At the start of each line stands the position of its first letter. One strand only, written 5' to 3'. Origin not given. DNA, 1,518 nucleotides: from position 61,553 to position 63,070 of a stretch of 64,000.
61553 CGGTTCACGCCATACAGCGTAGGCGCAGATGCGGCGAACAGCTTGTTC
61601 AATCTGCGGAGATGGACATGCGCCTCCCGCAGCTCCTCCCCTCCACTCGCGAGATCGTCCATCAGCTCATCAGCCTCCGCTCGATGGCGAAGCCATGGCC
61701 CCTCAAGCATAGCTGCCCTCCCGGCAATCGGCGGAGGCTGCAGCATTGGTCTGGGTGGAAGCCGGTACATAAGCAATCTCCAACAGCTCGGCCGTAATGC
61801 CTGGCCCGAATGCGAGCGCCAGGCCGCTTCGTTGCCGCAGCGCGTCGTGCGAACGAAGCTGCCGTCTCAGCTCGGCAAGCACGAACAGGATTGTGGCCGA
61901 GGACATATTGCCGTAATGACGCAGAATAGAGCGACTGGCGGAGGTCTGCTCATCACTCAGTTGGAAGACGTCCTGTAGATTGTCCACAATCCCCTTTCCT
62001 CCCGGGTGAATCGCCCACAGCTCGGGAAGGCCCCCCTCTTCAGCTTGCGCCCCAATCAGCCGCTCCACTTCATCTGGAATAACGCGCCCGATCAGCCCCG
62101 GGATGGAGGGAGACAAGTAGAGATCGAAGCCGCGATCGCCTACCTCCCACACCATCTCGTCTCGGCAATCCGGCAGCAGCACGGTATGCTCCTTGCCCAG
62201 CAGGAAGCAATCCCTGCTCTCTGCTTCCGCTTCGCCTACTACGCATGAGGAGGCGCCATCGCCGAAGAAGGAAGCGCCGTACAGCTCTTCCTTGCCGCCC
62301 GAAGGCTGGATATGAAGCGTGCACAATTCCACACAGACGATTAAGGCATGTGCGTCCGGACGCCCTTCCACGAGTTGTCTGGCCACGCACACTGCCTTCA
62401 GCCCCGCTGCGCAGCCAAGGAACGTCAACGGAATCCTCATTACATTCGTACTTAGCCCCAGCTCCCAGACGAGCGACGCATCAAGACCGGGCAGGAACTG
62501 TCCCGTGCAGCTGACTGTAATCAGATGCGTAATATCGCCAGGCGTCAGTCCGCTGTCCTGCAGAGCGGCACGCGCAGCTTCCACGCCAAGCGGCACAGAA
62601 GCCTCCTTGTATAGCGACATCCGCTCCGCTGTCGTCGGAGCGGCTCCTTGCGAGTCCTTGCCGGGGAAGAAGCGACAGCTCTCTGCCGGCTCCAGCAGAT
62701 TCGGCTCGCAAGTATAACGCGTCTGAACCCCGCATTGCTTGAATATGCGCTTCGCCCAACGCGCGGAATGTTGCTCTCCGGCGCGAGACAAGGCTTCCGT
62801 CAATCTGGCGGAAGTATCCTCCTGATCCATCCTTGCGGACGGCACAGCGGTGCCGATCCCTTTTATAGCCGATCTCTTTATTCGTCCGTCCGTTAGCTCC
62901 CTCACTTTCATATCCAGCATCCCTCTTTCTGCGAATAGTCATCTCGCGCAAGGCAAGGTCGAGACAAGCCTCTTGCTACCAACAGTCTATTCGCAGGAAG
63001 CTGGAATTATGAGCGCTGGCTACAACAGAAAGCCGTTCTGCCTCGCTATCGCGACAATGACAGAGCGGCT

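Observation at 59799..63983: srsABC-like phenolic-lipid operon (type III PKS, methyltransferase, flavoprotein) preceded by an ABC-2 exporter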

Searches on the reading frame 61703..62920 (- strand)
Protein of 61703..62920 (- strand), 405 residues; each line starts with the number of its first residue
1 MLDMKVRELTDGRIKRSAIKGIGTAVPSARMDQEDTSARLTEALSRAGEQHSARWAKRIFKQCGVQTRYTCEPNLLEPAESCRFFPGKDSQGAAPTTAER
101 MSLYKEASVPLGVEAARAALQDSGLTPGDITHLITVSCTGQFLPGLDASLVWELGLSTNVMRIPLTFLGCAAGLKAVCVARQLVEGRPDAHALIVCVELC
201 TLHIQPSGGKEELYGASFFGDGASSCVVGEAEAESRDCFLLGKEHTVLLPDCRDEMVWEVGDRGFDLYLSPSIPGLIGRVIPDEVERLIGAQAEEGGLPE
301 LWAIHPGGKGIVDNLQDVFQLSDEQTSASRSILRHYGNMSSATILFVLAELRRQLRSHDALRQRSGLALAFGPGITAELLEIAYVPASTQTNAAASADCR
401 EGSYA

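Call 3: search_protein_families(library=pfam, proteins=[window:61703-62920:-], max_evalue=0.01)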
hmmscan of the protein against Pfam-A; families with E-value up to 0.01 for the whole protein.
window:61703-62920:- (405 aa): 5 families
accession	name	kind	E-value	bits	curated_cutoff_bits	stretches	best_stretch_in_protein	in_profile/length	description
PF00195.25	Chal_sti_synt_N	-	2.6e-28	99.5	27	1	18-230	15-223/225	Chalcone and stilbene synthases, N-terminal domain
PF02797.21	Chal_sti_synt_C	-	5e-25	88.7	27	1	248-382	9-147/151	Chalcone and stilbene synthases, C-terminal domain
PF08392.18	FAE1_CUT1_RppA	-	2.7e-11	43.8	27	1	115-236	90-211/290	FAE1/Type III polyketide synthase-like protein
PF08541.16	ACP_syn_III_C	-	1.4e-06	28.8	26.6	1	304-377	16-83/90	3-Oxoacyl-[acyl-carrier-protein (ACP)] synthase III C terminal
PF08545.16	ACP_syn_III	-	2.1e-05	24.7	24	1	169-235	6-68/80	3-Oxoacyl-[acyl-carrier-protein (ACP)] synthase III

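Call 4: search_protein_families(library=ncbifam, proteins=[window:61703-62920:-], max_evalue=0.01)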
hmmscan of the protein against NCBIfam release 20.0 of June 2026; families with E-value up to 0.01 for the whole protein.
window:61703-62920:- (405 aa): 10 families
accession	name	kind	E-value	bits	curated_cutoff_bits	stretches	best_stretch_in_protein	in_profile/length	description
NF042429.2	DHPHCoAsyn_DpgA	equivalog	8.8e-41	140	425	1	88-379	50-345/350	3,5-dihydroxyphenylacetyl-CoA synthase DpgA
NF006829.0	PRK09352.1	subfamily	1.1e-12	47.6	249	1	102-234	47-174/322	beta-ketoacyl-ACP synthase 3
TIGR00747.1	fabH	subfamily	1.6e-12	47.2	292.1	1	103-235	46-173/322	beta-ketoacyl-ACP synthase III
NF005703.0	PRK07515.1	equivalog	3.5e-08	32.7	304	1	90-235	78-217/373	beta-ketoacyl-ACP synthase III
NF005541.0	PRK07204.1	equivalog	3.1e-07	30.1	402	1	103-236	47-177/329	beta-ketoacyl-ACP synthase III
NF009519.0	PRK12880.1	equivalog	1.2e-06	28.1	436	1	108-233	60-180/353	beta-ketoacyl-ACP synthase III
NF004623.0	PRK05963.1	equivalog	1.7e-06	27.6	437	1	102-235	48-175/328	beta-ketoacyl-ACP synthase III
NF003274.0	PRK04262.1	equivalog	3.6e-05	22.9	244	1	104-199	47-142/347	hydroxymethylglutaryl-CoA synthase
NF004715.0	PRK06059.1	equivalog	5.9e-05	22.2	424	1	107-196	22-111/399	lipid-transfer protein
NF006720.0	PRK09258.1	equivalog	0.0039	16.5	285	0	113-198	66-151/338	3-oxoacyl-ACP synthase III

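Call 7: search_solved_structures(query=window:61703-62911:-, max_evalue=0.00001, show_alignments=2)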
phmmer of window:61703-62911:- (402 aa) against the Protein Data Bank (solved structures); distinct sequences matched with E-value up to 0.00001: 104 (the best 60 are shown).
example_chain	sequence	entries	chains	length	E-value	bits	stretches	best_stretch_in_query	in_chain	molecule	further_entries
1ted_A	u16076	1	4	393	1.3e-45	159.4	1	15-376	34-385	pks18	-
2h84_A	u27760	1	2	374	2.9e-44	155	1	13-375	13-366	Steely1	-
3oit_A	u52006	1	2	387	3.9e-44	154.5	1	14-377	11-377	Os07g0271500 protein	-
3ale_A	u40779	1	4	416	4.2e-44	154.4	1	14-377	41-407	Os07g0271500 protein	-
1tee_A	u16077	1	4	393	4.5e-44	154.3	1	15-376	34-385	pks18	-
7cb3_A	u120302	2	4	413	2.4e-42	148.6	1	15-377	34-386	Chalcone/stilbene synthase | Chalcone synthase-like protein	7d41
4b0n_A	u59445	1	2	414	2.1e-41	145.6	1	18-377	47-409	POLYKETIDE SYNTHASE III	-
7vey_A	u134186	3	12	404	4.1e-41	144.6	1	107-386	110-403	chalcone synthases | chalcone synthases 1 | chalcone synthase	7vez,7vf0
4jao_D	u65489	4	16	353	5e-41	144.3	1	99-377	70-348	Alpha-pyrone synthesis polyketide synthase-like Pks11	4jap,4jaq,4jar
1ee0_A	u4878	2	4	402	7.5e-41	143.7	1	14-382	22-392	2-PYRONE SYNTHASE | PYRONE SYNTHASE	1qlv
6dx8_A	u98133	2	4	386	1.1e-40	143.2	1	14-378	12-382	Chalcone synthase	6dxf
6dxc_A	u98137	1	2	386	2e-40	142.3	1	14-378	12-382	Chalcone synthase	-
7cbf_A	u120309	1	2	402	3.6e-40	141.5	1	54-385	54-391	2,4,6-trihydroxybenzophenone synthase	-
6dx7_A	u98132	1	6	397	1.1e-39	139.9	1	15-384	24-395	Chalcone synthase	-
4jat_A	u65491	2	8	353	1.1e-39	139.9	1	99-377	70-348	Alpha-pyrone synthesis polyketide synthase-like Pks11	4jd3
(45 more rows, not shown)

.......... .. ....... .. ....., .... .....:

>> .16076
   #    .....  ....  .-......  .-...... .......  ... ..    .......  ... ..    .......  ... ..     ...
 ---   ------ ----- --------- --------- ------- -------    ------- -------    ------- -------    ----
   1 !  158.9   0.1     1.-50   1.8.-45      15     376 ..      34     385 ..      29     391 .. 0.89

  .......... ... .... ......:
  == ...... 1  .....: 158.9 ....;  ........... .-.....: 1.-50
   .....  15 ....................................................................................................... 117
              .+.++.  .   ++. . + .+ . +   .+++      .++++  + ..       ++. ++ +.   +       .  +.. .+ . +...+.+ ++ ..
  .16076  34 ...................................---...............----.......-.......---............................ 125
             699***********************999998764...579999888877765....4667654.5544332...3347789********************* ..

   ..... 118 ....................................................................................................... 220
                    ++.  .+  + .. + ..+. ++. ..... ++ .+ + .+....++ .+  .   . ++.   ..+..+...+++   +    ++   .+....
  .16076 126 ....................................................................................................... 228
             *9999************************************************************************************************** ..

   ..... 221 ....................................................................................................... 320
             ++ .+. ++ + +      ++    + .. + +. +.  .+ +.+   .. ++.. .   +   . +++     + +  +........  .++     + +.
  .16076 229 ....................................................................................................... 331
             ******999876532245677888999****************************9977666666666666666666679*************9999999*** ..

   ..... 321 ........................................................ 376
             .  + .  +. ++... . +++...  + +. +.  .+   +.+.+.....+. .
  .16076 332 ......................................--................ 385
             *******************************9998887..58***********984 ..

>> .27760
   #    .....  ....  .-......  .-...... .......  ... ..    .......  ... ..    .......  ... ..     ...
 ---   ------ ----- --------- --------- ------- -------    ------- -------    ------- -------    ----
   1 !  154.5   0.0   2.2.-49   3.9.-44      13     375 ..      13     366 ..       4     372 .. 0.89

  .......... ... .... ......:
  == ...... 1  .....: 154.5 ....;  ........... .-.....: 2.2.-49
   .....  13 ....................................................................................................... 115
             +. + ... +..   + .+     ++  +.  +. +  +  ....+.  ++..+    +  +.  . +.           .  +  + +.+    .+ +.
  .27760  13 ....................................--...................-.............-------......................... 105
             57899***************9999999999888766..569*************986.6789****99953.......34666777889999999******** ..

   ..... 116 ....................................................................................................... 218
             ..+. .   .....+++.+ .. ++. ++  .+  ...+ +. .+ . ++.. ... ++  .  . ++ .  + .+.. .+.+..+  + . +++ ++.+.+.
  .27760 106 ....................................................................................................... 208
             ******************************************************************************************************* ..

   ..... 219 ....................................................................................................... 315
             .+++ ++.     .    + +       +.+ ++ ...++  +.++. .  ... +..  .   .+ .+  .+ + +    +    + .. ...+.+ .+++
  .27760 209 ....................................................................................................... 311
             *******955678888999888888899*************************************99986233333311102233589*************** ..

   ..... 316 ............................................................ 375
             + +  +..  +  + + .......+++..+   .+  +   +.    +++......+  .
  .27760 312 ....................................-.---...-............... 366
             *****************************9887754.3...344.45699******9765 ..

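Call 8: find_homologous_proteins(query=window:61706-62911:-)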
Query window:61706-62911:- (402 aa): 7826 proteins with E <= 0.001 among 8000 candidates; the best 120 are listed.
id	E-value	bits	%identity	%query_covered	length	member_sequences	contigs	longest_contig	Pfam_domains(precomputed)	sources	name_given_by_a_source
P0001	4.5e-242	821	91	100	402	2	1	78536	PF02797.22,PF08545.17,PF08541.17,PF08392.19,PF00195.26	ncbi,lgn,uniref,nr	ncbi:type III polyketide synthase [Paenibacillus sp. J5C_2022]|uniref:type III polyketide synthase n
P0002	1.3e-161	556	66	95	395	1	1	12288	PF02797.22,PF08545.17,PF08392.19,PF00195.26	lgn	-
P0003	2.9e-161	555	67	95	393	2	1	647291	PF02797.22,PF08545.17,PF08392.19,PF00195.26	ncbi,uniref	ncbi:type III polyketide synthase [Paenibacillus sp. NPDC057967]|uniref:type III polyketide synthase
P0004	7.5e-161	554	66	95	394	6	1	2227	PF02797.22,PF08545.17,PF08392.19,PF00195.26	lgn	-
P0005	3.3e-159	548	66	95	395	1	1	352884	PF02797.22,PF08545.17,PF08392.19,PF00195.26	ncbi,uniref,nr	ncbi:type III polyketide synthase [Paenibacillus paeoniae]|uniref:Type III polyketide synthase n=1 T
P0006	4.0e-157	541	68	92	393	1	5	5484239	PF02797.22,PF08545.17,PF08541.17,PF08392.19,PF00195.26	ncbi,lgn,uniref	ncbi:type III polyketide synthase [Paenibacillus sp. PL2-23]|uniref:type III polyketide synthase n=1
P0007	1.8e-154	533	65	93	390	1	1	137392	PF02797.22,PF08545.17,PF08541.17,PF08392.19,PF00195.26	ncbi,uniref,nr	ncbi:type III polyketide synthase [Paenibacillus cremeus]|uniref:Type III polyketide synthase n=1 Ta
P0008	3.1e-154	532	65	95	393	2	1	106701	PF02797.22,PF08545.17,PF08541.17,PF08392.19,PF00195.26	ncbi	ncbi:type III polyketide synthase [Paenibacillus soyae]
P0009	6.1e-154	531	66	94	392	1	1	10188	PF02797.22,PF08545.17,PF08392.19,PF00195.26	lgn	-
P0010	6.7e-154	531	63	95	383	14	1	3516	PF02797.22,PF08545.17,PF08541.17,PF08392.19,PF00195.26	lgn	-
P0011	8.5e-154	530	64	95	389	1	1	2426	PF02797.22,PF08545.17,PF08392.19,PF00195.26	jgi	jgi:predicted naringenin-chalcone synthase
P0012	8.6e-154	530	65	92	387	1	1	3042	PF02797.22,PF08545.17,PF08541.17,PF08392.19,PF00195.26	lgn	-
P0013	1.0e-153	530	63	95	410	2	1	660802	PF02797.22,PF08392.19,PF00195.26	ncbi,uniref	ncbi:type III polyketide synthase [Paenibacillus sp. GCM10027627]|uniref:type III polyketide synthas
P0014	4.2e-153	528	65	93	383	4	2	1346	PF02797.22,PF08545.17,PF08392.19,PF00195.26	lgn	-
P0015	7.7e-153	527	65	95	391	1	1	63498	PF02797.22,PF08545.17,PF08392.19,PF00195.26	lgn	-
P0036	4.2e-149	515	64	92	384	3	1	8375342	PF02797.22,PF08541.17,PF08392.19,PF00195.26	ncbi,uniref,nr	ncbi:type III polyketide synthase [Paenibacillus sp. H1-7]|uniref:type III polyketide synthase n=1 T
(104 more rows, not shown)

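Call 16: find_related_loci(query=window:61706-62911:-, collection=genome_contigs, flank=8000)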
Query window:61706-62911:- (402 aa) in genome_contigs; peptide patterns used: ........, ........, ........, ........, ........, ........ (x = any residue, [..] = any of these).
122 stretches matched a pattern; 39 encode a relative of the query (tblastn E <= 1e-3); 39 distinct loci.
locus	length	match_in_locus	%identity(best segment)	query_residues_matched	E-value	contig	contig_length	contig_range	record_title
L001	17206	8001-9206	91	1-402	0e+0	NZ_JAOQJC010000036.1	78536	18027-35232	Paenibacillus sp. J5C2022 5CP_contig36, whole genome shotgun sequence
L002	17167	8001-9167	63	15-395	4e-162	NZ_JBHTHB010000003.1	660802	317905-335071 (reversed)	Paenibacillus sp. GCM10027627 strain CGMCC 1.60092 GCM70027627_14, whole genome shotgun sequence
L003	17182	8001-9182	62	15-400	5e-159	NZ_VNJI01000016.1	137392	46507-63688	Paenibacillus cremeus strain JC52 contig16, whole genome shotgun sequence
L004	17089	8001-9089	64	15-385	9e-157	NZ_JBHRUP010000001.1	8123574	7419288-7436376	Paenibacillus sepulcri strain CCM 7311 contig_1, whole genome shotgun sequence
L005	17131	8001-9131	62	10-392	9e-153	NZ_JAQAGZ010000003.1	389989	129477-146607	Paenibacillus gyeongsangnamensis strain dW9 contig3, whole genome shotgun sequence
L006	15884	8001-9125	62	1-386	7e-153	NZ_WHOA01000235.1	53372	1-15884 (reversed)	Paenibacillus phytorum strain LMG 31458 Contig_288_87.6289, whole genome shotgun sequence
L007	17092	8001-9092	62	15-386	1e-151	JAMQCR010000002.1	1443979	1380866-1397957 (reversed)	Neobacillus pocheonensis strain KCTC 13943 2, whole genome shotgun sequence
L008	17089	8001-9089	61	15-385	2e-151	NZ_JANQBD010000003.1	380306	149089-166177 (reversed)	Paenibacillus radicis (ex Xue et al. 2023) strain N5-1-1-5 Scaffold3_1, whole genome shotgun sequence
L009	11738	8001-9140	64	13-395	2e-151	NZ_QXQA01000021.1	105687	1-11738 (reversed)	Paenibacillus nanensis strain DSM 22867 NODE_21_length_105687_cov_29.9665, whole genome shotgun sequence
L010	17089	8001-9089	63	15-385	1e-150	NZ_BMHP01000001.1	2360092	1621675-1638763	Paenibacillus nasutitermitis strain CGMCC 1.15178 sequence01, whole genome shotgun sequence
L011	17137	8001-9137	60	2-384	2e-150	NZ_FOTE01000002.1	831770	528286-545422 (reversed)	Paenibacillus sp. 1_12, whole genome shotgun sequence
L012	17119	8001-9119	62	15-394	2e-149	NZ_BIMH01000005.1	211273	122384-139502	Paenibacillus validus NBRC 15382 PVA01S_CON000005, whole genome shotgun sequence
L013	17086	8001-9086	62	15-384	3e-149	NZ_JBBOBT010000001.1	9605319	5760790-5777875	Paenibacillus sp. FSL H7-0331 PS01954_SAMN29228821_1, whole genome shotgun sequence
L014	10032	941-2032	61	15-386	2e-149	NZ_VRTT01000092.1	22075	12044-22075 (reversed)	Paenibacillus sp. N3.4 NODE_92_length_22075_cov_4.90417_ID_183, whole genome shotgun sequence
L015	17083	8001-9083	63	15-383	3e-148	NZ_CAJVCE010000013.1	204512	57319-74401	Paenibacillus allorhizosphaerae strain CIP 111802, whole genome shotgun sequence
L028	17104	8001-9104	58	15-385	1e-138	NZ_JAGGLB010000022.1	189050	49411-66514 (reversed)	Paenibacillus eucommiae strain DSM 26048 Ga0454136_22, whole genome shotgun sequence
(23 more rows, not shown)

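Call 17: search_dna_similar(query=window:61706-62911:-, collection=plasmids, mode=protein, max_rows=30)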
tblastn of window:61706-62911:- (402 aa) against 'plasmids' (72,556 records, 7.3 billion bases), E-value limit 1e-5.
Records with a match: 210; places in all: 225; records where one place covers at least 80% of the query: 161.
Best place of each record, by identity: <60% 210.
By first word of the organism name: Streptomyces 98; Rhizobium 45; Sphingobium 13; Deinococcus 7; Novosphingobium 4; Kitasatospora 3; Azospirillum 3; Stenotrophomonas 2; Phyllobacterium 2; Sphingomonas 2; and 28 more.
By predicted mobility (MOB-suite, as given by PLSDB): non-mobilizable 143; conjugative 46; mobilizable 21.
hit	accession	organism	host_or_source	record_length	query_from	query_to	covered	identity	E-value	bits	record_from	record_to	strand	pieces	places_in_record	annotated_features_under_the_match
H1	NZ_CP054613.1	Paenibacillus cellulosilyticus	cell culture,soil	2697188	12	384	93%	52.9%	4e-119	387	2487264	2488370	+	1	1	none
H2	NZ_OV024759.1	Deinococcus radiodurans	-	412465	21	375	88%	38.1%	5e-61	220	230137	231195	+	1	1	type III polyketide synthase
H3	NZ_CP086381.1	Deinococcus radiophilus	Harpadon nehereus,cell culture,2 Mrad ...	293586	19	375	89%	37.1%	3e-60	218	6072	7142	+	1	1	3-oxoacyl-[acyl-carrier-protein] synthase III C-terminal ...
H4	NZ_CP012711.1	Psychrobacter urativorans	cell culture,soil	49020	8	379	93%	35.3%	2e-56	206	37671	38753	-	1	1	type III polyketide synthase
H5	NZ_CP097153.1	Deinococcus sp. QL22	-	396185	16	375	90%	36.5%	1e-53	199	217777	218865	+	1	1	3-oxoacyl-[acyl-carrier-protein] synthase III C-terminal ...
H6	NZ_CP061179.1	Roseomonas haemaphysalidis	tick,pure culture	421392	16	377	90%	35.8%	1e-53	199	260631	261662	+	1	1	type III polyketide synthase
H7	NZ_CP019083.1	Paludisphaera borealis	-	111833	16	375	90%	36.0%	5e-55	202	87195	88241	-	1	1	type III polyketide synthase | serine/threonine-protein kinase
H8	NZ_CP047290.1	Falsirhodobacter algicola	Grateloupia sp.,single cell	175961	27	380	88%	36.1%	2e-56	207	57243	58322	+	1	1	type III polyketide synthase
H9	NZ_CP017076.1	Novosphingobium resinovorum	single cell,soil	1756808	16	375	90%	35.4%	3e-47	180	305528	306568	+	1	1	none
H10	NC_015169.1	Deinococcus proteolyticus MRP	feces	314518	20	375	89%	35.4%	7e-58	211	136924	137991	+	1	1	3-oxoacyl-[acyl-carrier-protein] synthase III C-terminal ...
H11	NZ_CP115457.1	Sphingobium yanoikuyae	cell culture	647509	7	375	92%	34.1%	6e-48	182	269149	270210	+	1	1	type III polyketide synthase | beta-ketoacyl-[acyl-carrier-protein] synthase family protein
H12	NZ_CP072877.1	Microbacterium sp. NIBRBAC000506063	cell culture,sludge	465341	51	375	75%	41.6%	3e-43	202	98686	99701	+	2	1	none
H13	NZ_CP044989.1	Deinococcus sp. AJ005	single cell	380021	51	376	81%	38.1%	5e-58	211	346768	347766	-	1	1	3-oxoacyl-[acyl-carrier-protein] synthase III C-terminal ...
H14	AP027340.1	Sphingobium sp. TomTYG73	-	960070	12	375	91%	34.1%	1e-46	178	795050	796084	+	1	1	chsA: chalcone synthase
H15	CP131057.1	Hyphomicrobiales bacterium UR115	tomato,bacteria,rhizosphere soil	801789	16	384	92%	33.5%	2e-51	192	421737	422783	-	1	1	none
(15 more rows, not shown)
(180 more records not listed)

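Call 22: search_protein_families(library=pfam, proteins=[L003:11082-13226:+, L003:6016-7809:+, L028:11169-12416:+], max_evalue=0.001)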
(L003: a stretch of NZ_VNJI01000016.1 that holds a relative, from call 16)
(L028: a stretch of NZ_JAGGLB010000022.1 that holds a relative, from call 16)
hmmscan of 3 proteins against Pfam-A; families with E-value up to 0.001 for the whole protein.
L003:11082-13226:+ (714 aa): 2 families
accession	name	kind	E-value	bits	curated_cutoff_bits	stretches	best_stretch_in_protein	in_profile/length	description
PF03176.21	MMPL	-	4.6e-77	259.6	20.5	2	53-346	10-319/333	MMPL family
PF12349.14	Sterol-sensing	-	7.6e-05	23.1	22.3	1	200-328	12-138/153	Sterol-sensing domain of SREBP cleavage-activation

L003:6016-7809:+ (597 aa): 13 families
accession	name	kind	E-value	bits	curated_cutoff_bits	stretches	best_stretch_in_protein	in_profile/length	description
PF01266.30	DAO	-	2.4e-48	165.9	27.9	1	117-459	1-350/353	FAD dependent oxidoreductase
PF00355.32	Rieske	-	3e-12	46.7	20.3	1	511-588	8-86/88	Rieske [2Fe-2S] domain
PF01494.25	FAD_binding_3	-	1e-09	38.5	22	1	115-317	1-156/349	FAD binding domain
PF13450.12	NAD_binding_8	-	2.2e-09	37.9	21.9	1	120-156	1-37/68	NAD(P)-binding Rossmann-like domain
PF01946.23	Thi4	-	3.6e-07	30.1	26.2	1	109-147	11-50/235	Thi4 family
PF07992.20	Pyr_redox_2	-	6.9e-06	26.1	26.1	0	116-151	143-178/291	Pyridine nucleotide-disulphide oxidoreductase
PF13738.12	Pyr_redox_3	-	3.2e-05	23.8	30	0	120-150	2-33/305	Pyridine nucleotide-disulphide oxidoreductase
PF05834.18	Lycopene_cycl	-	4.1e-05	23.3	23.4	0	117-154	1-40/380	Lycopene cyclase protein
PF03486.20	HI0933_like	-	4.2e-05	23.6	50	0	117-194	2-82/244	HI0933-like protein Rossmann domain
PF12831.13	FAD_oxidored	-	6.8e-05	22.8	27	0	117-157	1-41/416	FAD dependent oxidoreductase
PF00890.30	FAD_binding_2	-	9.4e-05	22.2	20.4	1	117-154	1-38/414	FAD binding domain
PF01593.30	Amino_oxidase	-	0.00018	21.3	19.8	0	274-321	210-257/443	Flavin containing amine oxidoreductase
PF00070.33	Pyr_redox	-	0.00035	21.5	22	0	118-153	2-37/82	Pyridine nucleotide-disulphide oxidoreductase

L028:11169-12416:+ (415 aa): 2 families
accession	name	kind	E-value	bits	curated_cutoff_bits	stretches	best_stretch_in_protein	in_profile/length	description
PF00109.32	ketoacyl-synt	-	7e-55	186.8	20.8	1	3-246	2-252/252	Beta-ketoacyl synthase, N-terminal domain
PF02801.28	Ketoacyl-synt_C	-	6.4e-42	142.8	20.8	1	254-368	1-118/119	Beta-ketoacyl synthase, C-terminal domain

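Call 25: get_annotated_region(hit=H2, flank=5000)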
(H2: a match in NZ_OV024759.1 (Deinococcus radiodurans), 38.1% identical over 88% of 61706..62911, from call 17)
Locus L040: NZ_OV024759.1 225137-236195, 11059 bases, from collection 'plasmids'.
description: Deinococcus radiodurans isolate DRR11 plasmid 3
organism: Deinococcus radiodurans (NCBI taxid 1299)
taxonomy: Bacteria; Deinococcota; Deinococci; Deinococcales; Deinococcaceae; Deinococcus; Deinococcus radiodurans
host: -; source: -; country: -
typing (MOB-suite, as given by PLSDB): non-mobilizable
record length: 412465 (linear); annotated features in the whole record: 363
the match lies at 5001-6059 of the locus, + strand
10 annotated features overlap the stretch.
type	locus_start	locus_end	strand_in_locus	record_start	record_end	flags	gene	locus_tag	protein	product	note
CDS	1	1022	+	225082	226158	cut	urtC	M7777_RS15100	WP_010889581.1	urea ABC transporter permease subunit UrtC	GO:0015840 - urea transport [Evidence IEA]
CDS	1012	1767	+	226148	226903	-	urtD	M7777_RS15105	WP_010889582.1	urea ABC transporter ATP-binding protein UrtD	GO:0015840 - urea transport [Evidence IEA]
CDS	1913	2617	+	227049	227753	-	urtE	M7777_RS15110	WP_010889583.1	urea ABC transporter ATP-binding subunit UrtE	GO:0015840 - urea transport [Evidence IEA]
CDS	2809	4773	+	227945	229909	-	-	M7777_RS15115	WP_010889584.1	peptide-N-glycosidase F-related protein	-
CDS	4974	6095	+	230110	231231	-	-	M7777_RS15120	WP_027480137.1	type III polyketide synthase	-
CDS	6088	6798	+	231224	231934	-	-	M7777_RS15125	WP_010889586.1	class I SAM-dependent methyltransferase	-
CDS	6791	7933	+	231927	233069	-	-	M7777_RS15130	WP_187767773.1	NAD(P)/FAD-dependent oxidoreductase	-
CDS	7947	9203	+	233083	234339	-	-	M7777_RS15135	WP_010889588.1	glycosyltransferase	-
CDS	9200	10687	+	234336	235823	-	-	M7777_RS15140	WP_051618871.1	phospholipase D-like domain-containing protein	-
CDS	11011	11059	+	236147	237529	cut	-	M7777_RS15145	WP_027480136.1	VWA domain-containing protein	-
